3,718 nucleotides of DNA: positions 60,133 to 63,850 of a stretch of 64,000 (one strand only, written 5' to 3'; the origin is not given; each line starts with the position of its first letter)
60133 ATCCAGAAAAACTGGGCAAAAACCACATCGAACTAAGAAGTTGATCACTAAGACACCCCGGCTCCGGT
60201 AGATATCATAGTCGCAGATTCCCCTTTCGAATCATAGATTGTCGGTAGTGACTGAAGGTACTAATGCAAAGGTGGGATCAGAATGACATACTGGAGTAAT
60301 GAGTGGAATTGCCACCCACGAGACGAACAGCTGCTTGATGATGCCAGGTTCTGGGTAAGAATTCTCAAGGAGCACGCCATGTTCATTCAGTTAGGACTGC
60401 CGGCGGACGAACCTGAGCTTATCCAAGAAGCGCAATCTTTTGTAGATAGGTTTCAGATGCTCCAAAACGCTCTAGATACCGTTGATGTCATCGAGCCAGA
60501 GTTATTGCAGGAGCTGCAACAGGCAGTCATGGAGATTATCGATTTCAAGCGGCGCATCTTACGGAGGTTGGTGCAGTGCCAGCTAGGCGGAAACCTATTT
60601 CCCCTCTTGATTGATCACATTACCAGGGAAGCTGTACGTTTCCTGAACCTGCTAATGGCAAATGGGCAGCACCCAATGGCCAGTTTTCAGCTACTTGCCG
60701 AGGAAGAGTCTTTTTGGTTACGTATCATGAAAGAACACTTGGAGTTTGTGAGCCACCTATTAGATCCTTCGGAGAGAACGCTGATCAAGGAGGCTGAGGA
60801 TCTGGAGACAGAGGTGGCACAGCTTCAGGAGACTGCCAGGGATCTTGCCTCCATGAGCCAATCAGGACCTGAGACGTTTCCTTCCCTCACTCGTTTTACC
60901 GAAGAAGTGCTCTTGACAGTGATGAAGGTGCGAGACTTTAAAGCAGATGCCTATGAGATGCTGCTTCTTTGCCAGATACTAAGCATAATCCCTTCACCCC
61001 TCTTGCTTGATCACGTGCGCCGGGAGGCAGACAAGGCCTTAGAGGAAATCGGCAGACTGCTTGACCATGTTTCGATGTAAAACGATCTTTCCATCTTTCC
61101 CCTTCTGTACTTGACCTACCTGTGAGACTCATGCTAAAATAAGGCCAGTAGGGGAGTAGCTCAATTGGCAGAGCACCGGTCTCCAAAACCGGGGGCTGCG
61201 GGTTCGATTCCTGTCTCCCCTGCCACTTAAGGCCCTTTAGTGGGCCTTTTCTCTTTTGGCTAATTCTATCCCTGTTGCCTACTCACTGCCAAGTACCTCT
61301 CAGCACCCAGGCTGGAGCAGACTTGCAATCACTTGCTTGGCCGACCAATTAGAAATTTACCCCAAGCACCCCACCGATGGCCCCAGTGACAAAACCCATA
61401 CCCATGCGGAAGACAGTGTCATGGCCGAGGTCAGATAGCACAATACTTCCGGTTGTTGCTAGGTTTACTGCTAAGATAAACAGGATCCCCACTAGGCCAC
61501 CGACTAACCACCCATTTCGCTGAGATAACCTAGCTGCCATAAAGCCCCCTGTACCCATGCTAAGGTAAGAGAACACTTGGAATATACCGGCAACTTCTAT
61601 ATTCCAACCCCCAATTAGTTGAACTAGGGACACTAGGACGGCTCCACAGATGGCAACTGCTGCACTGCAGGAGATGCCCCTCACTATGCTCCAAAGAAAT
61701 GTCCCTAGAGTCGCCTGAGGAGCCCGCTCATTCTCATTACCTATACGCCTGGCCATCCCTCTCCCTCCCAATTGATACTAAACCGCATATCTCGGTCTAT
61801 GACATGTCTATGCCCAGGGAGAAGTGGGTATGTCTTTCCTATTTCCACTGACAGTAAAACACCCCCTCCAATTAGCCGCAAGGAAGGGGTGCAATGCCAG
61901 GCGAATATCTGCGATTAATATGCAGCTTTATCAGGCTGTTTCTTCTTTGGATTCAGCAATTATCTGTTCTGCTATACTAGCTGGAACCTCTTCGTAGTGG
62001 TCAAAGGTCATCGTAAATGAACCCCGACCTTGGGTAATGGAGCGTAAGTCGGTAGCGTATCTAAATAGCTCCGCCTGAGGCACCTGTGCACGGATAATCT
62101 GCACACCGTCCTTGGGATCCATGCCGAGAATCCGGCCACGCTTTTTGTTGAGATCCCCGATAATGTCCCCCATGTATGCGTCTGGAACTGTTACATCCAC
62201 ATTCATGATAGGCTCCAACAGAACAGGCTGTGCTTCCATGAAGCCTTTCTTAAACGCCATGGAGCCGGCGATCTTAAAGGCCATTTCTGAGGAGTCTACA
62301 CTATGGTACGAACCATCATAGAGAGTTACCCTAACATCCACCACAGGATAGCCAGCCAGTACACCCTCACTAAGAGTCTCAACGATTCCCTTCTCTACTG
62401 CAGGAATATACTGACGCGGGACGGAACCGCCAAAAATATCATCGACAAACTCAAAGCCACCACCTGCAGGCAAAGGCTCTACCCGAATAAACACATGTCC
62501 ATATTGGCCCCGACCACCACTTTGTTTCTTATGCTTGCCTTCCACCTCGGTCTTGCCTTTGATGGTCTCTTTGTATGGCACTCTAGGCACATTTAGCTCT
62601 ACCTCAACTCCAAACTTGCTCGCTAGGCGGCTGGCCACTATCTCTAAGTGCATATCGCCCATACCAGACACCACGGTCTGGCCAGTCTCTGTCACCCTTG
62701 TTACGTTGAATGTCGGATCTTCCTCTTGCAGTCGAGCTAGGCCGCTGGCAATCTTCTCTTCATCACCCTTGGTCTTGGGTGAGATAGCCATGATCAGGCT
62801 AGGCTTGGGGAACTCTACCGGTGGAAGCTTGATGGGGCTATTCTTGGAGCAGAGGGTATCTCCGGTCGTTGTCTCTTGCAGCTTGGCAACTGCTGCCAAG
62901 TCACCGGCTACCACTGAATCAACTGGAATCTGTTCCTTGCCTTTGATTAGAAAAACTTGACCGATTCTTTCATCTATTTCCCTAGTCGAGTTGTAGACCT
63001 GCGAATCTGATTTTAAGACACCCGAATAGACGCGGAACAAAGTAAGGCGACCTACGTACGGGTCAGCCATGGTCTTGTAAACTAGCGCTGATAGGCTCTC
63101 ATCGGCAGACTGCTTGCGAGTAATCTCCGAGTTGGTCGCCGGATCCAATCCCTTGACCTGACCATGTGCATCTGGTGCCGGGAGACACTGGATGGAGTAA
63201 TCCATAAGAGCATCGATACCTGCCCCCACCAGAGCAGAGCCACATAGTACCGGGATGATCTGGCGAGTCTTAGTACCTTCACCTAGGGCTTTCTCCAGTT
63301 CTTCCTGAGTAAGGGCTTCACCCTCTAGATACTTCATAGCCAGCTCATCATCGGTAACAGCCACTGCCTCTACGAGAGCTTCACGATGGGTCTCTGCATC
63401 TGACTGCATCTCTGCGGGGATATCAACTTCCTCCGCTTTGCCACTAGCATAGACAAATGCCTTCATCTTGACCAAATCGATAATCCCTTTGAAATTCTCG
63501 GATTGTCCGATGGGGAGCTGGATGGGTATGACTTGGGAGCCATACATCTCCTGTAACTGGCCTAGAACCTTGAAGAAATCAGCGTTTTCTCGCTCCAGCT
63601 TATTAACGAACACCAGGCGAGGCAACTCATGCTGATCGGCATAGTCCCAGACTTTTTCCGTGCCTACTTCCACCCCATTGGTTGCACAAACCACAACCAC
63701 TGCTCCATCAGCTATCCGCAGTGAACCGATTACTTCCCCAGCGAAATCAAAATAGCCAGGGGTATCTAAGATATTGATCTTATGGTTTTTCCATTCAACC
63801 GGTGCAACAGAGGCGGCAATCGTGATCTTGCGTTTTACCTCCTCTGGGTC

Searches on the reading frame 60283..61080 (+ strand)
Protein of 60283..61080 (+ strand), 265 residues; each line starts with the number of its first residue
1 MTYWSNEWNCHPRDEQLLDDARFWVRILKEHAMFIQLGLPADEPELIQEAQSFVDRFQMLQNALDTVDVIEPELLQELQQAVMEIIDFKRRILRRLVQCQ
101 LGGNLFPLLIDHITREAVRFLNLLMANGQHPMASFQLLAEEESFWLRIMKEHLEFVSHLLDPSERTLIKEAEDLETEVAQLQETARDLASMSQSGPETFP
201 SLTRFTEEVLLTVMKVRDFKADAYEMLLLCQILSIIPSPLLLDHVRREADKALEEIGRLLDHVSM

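Call 34: find_encoding_contigs(protein=window:60283-61080:+, flank=10000, max_places=2)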
Protein window:60283-61080:+ (265 aa): 1 contig read that carries it; 1 place shown.
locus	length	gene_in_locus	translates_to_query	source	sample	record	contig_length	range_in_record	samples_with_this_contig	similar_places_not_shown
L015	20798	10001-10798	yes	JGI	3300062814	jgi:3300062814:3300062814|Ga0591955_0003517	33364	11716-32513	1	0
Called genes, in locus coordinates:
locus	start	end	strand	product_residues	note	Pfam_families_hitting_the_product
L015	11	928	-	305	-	PF01180:DHO_dh, PF01207:Dus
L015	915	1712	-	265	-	PF00175:NAD_binding_1 (weak), PF10418:DHODB_Fe-S_bind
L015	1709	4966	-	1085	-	PF25596:CPSase_L_D1, PF02786:CPSase_L_D2, PF07478:Dala_Dala_lig_C, PF02787:CPSase_L_D3, PF25596:CPSase_L_D1, PF02222:ATP-grasp, PF02655:ATP-grasp_3, PF02786:CPSase_L_D2, +7 more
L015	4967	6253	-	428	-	PF01979:Amidohydro_1, PF12890:DHOase, PF07969:Amidohydro_3 (weak)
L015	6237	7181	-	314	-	PF02729:OTCace_N, PF00185:OTCace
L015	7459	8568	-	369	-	PF01408:GFO_IDH_MocA, PF03807:F420_oxidored (weak), PF02894:GFO_IDH_MocA_C, PF22725:GFO_IDH_MocA_C3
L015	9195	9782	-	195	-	PF06130:PTAC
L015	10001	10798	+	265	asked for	PF11155:DUF2935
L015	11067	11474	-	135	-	PF12670:DUF3792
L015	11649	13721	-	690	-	PF00009:GTP_EFTU, PF03144:GTP_EFTU_D2, PF22042:EF-G_D2, PF14492:EFG_III, PF16658:RF3_C (weak), PF03764:EFG_IV, PF00679:EFG_C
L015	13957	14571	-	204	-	PF03167:UDG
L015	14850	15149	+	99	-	PF08666:SAF (weak)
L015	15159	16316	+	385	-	PF04295:GD_AH_second, PF20629:GD_AH_C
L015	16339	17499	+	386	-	PF04295:GD_AH_second, PF20629:GD_AH_C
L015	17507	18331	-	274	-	PF00005:ABC_tran, PF02463:SMC_N (faint)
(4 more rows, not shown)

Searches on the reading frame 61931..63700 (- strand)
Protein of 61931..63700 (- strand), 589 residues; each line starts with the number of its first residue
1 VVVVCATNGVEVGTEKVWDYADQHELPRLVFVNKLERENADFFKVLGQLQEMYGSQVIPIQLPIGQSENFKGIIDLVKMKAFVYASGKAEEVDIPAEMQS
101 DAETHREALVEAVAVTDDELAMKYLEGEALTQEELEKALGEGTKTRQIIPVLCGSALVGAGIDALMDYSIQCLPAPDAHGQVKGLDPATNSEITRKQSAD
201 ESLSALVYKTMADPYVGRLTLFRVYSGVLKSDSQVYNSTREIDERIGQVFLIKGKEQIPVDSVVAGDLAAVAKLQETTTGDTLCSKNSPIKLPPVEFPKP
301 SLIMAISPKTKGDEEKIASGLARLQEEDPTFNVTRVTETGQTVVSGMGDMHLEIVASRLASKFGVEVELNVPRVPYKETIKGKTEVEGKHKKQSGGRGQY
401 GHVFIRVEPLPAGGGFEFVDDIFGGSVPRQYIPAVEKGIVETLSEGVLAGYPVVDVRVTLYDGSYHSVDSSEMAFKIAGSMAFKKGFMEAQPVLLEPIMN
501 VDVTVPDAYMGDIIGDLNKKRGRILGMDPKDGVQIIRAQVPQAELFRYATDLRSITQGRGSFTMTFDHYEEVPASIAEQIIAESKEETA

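Call 32: find_encoding_contigs(protein=window:61931-63700:-, flank=10000, max_places=3)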
Protein window:61931-63700:- (589 aa): no gene with exactly this product is on record in the collection.
